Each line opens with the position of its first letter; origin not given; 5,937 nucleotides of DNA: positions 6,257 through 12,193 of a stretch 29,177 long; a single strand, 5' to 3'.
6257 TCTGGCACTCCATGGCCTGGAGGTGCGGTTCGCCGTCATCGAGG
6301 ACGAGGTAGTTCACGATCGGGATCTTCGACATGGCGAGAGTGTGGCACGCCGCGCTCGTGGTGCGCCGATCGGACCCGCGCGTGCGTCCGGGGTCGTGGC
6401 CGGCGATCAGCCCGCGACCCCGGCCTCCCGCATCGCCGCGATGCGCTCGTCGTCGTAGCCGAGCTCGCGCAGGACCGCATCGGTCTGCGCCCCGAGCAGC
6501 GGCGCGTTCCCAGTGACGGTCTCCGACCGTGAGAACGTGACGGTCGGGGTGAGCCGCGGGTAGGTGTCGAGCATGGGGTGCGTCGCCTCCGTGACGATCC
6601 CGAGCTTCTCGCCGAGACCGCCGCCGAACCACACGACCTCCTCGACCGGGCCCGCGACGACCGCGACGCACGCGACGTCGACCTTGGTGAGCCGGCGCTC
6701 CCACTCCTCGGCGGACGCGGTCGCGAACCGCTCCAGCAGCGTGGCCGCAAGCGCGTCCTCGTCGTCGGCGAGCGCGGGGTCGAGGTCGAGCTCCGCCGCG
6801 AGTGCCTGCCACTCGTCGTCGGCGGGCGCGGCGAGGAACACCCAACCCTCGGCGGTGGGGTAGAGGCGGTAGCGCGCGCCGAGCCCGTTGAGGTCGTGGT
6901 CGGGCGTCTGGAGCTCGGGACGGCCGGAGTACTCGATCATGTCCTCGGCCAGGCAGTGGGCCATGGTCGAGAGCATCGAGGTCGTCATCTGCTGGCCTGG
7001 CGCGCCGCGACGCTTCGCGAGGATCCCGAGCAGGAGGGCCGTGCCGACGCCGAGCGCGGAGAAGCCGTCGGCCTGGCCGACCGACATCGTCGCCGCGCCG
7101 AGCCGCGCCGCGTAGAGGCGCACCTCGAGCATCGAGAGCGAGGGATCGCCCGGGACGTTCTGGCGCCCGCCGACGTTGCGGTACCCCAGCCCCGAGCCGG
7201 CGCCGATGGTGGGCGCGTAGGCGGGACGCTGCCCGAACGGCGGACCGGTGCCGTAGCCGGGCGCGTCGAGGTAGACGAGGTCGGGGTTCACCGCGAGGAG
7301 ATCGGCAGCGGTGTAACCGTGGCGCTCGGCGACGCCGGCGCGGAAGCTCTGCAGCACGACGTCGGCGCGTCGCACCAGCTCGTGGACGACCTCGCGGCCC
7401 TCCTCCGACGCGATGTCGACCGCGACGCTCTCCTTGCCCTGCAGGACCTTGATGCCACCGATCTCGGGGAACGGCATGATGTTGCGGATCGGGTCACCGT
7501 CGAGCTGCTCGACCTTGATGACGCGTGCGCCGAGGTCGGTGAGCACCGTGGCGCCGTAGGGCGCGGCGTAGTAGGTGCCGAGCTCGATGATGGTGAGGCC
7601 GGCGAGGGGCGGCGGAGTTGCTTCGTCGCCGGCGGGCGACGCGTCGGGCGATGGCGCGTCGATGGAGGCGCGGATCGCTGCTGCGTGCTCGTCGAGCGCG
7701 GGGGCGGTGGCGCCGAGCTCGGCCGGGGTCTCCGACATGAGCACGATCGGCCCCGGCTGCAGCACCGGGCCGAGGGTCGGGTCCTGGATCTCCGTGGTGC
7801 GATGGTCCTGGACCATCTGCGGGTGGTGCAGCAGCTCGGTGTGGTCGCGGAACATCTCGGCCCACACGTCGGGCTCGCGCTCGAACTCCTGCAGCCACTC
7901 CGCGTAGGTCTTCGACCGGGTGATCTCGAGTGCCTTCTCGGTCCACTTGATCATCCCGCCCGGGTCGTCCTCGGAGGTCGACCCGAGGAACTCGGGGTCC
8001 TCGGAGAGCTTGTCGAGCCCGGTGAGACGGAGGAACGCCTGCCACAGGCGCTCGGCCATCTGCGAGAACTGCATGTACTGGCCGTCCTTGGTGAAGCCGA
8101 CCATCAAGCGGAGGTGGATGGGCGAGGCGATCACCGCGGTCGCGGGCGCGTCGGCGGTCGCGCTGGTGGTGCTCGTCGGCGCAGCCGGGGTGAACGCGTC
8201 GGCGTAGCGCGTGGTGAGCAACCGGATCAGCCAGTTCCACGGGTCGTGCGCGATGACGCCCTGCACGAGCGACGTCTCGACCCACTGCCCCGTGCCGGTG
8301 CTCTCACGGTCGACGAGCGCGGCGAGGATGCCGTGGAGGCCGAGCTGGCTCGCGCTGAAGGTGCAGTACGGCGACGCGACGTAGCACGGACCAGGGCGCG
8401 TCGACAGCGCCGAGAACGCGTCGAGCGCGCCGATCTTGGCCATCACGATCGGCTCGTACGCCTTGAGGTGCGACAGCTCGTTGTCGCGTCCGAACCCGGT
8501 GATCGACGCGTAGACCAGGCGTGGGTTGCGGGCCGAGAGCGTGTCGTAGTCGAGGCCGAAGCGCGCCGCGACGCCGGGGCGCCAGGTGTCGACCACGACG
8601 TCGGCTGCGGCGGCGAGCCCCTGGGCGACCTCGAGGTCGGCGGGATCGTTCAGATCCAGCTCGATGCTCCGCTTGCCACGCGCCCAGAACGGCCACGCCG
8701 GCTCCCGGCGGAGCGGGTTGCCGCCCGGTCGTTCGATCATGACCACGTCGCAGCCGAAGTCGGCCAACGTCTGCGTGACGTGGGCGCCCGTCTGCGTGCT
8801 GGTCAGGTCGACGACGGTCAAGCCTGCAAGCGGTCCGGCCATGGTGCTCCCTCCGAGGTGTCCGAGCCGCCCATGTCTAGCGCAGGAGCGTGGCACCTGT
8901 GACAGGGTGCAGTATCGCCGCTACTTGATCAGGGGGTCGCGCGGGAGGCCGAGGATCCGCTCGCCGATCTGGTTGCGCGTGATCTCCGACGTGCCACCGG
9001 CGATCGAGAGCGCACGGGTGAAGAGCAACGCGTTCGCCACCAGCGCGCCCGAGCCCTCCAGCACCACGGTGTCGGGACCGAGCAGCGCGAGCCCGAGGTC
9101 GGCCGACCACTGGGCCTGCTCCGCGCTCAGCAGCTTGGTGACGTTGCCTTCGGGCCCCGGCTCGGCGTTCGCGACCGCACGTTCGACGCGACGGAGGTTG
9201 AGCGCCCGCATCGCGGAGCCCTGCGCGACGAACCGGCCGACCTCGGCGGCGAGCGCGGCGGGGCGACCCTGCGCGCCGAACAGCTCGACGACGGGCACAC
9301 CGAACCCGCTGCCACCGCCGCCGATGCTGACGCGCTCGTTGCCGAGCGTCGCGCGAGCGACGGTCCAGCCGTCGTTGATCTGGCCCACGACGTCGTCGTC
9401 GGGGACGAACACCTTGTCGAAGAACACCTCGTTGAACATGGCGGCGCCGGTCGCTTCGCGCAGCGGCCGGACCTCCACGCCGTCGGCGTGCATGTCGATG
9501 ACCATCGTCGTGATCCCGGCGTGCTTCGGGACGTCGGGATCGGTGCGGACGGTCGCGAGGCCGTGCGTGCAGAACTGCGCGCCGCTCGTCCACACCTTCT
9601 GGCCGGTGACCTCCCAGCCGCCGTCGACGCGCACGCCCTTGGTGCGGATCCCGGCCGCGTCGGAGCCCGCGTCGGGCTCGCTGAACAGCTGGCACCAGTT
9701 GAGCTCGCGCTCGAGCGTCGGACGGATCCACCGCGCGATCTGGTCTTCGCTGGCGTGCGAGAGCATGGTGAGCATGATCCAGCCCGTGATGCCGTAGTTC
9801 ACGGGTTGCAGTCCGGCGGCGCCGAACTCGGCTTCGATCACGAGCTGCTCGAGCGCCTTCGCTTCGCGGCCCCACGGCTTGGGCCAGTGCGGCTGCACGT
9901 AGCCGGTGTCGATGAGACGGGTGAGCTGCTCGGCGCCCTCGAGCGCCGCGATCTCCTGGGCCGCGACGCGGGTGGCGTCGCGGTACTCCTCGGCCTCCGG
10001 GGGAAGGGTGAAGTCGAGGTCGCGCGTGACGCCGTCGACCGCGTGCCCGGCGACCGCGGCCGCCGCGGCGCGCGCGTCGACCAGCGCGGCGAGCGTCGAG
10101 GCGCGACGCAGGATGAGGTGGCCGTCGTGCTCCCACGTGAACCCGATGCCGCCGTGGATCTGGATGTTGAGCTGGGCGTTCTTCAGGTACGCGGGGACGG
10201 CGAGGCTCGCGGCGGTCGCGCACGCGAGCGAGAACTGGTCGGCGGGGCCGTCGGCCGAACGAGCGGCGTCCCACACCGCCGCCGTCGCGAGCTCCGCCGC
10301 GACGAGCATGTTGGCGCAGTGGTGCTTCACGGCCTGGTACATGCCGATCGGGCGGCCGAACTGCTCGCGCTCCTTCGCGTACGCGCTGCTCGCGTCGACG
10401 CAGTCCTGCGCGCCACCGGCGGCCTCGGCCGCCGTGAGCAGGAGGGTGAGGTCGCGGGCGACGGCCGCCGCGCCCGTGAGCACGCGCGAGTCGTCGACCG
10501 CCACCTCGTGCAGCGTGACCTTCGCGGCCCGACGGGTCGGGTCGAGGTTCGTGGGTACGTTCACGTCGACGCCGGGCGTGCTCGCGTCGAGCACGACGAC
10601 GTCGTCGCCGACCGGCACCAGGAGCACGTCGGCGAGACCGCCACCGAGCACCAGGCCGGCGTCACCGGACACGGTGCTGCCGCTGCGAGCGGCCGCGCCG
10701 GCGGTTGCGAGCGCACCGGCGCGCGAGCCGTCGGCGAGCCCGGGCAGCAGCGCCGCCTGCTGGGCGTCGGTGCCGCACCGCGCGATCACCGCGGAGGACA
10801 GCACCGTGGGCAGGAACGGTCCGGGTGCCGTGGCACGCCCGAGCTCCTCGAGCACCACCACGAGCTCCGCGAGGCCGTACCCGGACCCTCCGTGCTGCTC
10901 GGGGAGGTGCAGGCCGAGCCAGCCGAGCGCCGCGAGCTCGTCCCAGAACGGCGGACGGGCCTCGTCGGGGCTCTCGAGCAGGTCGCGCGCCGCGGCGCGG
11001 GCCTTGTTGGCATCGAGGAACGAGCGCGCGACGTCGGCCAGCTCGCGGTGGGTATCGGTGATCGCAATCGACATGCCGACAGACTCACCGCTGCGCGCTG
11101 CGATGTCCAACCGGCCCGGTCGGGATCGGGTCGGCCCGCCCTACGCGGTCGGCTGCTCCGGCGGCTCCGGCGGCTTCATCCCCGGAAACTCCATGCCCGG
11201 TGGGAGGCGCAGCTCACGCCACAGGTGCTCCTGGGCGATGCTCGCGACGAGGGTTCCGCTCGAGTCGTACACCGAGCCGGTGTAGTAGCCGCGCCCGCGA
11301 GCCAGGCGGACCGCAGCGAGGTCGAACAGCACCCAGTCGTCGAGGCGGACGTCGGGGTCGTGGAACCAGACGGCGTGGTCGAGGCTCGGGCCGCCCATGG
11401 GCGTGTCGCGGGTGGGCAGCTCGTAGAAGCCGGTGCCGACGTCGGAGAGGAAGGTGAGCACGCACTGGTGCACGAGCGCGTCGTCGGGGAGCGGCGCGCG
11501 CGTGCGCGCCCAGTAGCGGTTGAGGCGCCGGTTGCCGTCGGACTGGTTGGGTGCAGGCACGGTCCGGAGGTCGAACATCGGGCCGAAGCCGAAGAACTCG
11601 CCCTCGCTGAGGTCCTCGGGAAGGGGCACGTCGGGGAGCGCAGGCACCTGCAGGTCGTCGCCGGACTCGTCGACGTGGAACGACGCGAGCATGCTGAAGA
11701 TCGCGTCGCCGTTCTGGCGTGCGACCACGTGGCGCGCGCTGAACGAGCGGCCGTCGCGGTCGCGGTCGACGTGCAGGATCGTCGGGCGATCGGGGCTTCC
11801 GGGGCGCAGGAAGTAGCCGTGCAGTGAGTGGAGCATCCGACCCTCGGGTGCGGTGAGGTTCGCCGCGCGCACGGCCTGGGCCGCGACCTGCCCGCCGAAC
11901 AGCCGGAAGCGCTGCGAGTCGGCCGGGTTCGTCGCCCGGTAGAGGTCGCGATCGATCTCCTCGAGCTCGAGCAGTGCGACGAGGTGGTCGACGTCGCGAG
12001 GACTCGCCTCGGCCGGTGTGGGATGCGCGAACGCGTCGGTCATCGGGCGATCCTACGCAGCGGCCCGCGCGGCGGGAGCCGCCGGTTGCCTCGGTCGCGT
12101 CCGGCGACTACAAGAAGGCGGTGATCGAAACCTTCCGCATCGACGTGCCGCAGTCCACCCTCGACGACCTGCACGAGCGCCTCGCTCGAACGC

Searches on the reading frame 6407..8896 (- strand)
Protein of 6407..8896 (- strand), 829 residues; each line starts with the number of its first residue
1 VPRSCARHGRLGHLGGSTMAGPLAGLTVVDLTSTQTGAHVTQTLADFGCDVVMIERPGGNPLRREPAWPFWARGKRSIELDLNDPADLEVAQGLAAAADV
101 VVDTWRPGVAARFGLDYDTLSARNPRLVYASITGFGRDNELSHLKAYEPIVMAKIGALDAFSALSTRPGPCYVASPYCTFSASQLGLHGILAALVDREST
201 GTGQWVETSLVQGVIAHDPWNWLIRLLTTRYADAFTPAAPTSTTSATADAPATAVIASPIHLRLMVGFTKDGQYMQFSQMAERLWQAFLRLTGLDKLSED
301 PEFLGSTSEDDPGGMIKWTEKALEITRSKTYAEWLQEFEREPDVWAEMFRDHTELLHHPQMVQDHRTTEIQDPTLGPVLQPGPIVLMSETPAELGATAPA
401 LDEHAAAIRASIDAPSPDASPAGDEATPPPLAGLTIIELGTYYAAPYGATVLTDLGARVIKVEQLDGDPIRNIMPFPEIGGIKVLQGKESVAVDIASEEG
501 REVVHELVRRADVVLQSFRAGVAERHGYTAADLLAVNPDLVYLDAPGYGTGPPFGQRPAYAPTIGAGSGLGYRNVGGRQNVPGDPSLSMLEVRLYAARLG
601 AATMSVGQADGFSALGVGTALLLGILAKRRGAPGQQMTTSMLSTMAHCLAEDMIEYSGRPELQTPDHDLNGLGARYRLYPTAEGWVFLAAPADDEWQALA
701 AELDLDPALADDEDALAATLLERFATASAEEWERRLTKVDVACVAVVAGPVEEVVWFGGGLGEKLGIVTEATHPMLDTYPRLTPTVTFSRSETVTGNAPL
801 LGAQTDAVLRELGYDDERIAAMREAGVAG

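Call 16: search_protein_families(library=pfam, proteins=[window:6407-8896:-])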
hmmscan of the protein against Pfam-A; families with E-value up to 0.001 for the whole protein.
window:6407-8896:- (829 aa): 1 family
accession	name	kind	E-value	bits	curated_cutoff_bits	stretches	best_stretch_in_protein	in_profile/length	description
PF02515.22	CoA_transf_3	-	1.7e-130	435.8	23.3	2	23-404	1-365/366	CoA-transferase family III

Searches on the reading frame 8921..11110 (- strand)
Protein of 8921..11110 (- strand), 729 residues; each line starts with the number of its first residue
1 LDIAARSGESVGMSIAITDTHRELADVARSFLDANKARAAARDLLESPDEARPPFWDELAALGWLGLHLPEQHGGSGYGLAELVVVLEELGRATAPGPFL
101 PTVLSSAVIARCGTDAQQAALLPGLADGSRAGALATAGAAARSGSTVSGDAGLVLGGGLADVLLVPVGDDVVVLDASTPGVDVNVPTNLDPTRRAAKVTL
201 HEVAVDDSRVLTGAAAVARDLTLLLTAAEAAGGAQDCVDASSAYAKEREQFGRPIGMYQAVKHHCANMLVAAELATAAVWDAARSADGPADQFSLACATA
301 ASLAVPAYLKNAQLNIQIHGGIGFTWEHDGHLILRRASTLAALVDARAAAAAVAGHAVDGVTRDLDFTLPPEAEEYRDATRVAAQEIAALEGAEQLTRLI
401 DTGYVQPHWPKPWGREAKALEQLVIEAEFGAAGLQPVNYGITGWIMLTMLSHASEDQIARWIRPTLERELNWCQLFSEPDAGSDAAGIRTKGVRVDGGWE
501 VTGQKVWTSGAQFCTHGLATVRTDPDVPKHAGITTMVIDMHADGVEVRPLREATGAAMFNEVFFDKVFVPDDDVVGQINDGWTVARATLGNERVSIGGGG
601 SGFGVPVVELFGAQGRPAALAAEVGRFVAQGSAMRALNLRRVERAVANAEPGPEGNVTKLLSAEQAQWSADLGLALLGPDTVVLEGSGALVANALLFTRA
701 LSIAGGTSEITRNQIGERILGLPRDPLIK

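Call 16: search_protein_families(library=pfam, proteins=[window:8921-11110:-])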
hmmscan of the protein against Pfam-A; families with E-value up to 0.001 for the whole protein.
window:8921-11110:- (729 aa): 3 families
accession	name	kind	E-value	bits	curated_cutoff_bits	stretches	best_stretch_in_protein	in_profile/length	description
PF00441.29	Acyl-CoA_dh_1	-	1.9e-34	119.4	22.4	2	224-340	16-131/150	Acyl-CoA dehydrogenase, C-terminal domain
PF02771.21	Acyl-CoA_dh_N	-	1.2e-27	96.9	22.9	1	18-128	1-112/113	Acyl-CoA dehydrogenase, N-terminal domain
PF02770.24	Acyl-CoA_dh_M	-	1.4e-17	64.1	33.3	1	473-567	1-97/97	Acyl-CoA dehydrogenase, middle domain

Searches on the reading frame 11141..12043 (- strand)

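Call 16: search_protein_families(library=pfam, proteins=[window:11141-12043:-])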
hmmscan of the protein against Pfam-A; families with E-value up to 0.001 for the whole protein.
window:11141-12043:- (300 aa): 3 families
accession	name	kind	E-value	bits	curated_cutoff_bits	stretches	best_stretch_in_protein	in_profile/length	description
PF13622.12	4HBT_3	-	1.1e-21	77.3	24.3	1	41-123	5-83/83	Acyl-CoA thioesterase N-terminal domain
PF20789.3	4HBT_3C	-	3.3e-21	76.4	24.1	1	138-272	6-137/140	Acyl-CoA thioesterase C-terminal domain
PF02551.21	Acyl_CoA_thio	-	1.6e-20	73.8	21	1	169-272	24-130/132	Acyl-CoA thioesterase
